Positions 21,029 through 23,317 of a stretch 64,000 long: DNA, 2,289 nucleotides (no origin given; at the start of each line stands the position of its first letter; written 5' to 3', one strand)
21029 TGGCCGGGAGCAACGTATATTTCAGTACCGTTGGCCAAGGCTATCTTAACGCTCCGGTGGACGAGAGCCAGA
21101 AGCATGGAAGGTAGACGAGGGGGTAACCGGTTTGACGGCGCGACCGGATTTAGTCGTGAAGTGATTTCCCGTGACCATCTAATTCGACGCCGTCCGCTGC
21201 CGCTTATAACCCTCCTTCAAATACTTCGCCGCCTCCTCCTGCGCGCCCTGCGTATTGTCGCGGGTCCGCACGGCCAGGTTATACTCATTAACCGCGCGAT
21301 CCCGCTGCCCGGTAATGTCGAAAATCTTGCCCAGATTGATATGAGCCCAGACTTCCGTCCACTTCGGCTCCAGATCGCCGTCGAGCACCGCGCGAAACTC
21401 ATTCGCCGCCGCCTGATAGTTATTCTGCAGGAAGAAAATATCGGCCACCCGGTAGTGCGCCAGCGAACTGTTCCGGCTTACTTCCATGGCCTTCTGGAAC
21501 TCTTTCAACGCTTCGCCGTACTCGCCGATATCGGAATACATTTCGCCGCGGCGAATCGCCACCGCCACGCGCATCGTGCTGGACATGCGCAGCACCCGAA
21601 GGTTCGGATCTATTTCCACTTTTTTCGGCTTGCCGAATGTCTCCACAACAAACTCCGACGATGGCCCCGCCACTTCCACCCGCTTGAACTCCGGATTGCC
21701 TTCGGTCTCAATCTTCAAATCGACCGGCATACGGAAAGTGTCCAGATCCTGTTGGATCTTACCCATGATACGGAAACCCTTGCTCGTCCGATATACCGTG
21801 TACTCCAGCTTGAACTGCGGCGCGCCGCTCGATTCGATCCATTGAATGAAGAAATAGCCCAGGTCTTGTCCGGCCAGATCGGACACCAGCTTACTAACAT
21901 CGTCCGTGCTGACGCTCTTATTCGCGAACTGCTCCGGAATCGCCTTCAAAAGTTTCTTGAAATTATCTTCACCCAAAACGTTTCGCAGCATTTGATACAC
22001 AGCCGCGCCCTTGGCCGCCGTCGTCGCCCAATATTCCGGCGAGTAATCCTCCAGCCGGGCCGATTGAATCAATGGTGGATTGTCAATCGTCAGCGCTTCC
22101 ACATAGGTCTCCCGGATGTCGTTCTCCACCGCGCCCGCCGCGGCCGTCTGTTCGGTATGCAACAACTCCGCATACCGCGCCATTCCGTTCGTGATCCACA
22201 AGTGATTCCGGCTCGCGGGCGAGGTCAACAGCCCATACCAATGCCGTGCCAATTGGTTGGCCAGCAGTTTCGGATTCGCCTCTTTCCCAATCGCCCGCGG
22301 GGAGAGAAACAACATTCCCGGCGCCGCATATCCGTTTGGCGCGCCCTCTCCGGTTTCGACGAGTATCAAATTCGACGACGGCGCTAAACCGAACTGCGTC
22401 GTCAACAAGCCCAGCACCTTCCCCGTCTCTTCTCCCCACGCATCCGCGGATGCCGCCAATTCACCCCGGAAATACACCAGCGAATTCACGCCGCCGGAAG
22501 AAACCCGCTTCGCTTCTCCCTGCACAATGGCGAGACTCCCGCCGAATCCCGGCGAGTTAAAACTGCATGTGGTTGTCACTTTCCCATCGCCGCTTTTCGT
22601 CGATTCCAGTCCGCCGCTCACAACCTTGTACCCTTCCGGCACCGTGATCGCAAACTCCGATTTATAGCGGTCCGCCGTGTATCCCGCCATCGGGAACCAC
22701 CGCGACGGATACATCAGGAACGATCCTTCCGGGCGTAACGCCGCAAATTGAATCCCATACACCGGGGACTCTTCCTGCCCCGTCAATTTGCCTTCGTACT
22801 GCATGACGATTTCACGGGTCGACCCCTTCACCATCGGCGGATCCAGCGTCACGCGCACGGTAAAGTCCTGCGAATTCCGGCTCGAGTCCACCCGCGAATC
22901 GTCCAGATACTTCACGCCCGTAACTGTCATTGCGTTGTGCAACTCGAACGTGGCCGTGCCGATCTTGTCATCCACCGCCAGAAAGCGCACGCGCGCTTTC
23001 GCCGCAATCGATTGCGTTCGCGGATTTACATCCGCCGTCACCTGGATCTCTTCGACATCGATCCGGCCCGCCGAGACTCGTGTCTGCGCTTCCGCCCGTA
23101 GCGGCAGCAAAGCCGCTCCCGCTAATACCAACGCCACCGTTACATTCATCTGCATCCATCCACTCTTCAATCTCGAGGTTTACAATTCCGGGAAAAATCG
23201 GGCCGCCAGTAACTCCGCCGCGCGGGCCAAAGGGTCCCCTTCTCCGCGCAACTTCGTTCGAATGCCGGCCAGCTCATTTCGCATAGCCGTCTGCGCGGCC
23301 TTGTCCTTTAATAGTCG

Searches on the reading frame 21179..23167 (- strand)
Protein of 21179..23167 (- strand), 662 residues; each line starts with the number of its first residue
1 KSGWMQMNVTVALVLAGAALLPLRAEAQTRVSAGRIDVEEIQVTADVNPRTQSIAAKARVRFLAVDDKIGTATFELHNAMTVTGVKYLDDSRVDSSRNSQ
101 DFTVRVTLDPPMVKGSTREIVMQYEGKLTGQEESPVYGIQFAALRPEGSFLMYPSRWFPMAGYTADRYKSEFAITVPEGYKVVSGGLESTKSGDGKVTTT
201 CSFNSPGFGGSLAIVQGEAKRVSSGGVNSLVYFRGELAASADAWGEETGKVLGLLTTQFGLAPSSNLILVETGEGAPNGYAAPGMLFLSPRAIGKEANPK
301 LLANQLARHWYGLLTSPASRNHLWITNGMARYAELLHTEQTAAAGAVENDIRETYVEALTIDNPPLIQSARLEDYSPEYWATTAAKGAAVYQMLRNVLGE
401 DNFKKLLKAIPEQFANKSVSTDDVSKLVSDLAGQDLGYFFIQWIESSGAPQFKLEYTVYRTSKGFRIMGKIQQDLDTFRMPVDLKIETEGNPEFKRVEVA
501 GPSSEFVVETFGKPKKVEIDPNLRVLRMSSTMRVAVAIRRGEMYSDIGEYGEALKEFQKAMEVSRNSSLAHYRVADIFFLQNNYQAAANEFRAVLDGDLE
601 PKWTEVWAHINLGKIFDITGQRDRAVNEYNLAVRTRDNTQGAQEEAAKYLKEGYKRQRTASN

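Call 87: search_protein_families(library=pfam, proteins=[window:21179-23167:-], max_evalue=0.00001)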
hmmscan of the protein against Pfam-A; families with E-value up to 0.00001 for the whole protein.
window:21179-23167:- (662 aa): 5 families
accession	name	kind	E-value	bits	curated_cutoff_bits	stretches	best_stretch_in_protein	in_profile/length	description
PF01433.26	Peptidase_M1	-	1.2e-14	54.9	27.7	1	298-443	67-218/218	Peptidase family M1 domain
PF07719.23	TPR_2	-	1.2e-09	38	27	0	538-565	5-32/34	Tetratricopeptide repeat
PF13424.12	TPR_12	-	3.9e-07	30.6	30.1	0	537-597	6-74/77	Tetratricopeptide repeat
PF13181.12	TPR_8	-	4.1e-07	30.1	25.7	0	539-566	6-33/34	Tetratricopeptide repeat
PF00515.34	TPR_1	-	1.4e-06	28.3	27.8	0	539-566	6-33/34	Tetratricopeptide repeat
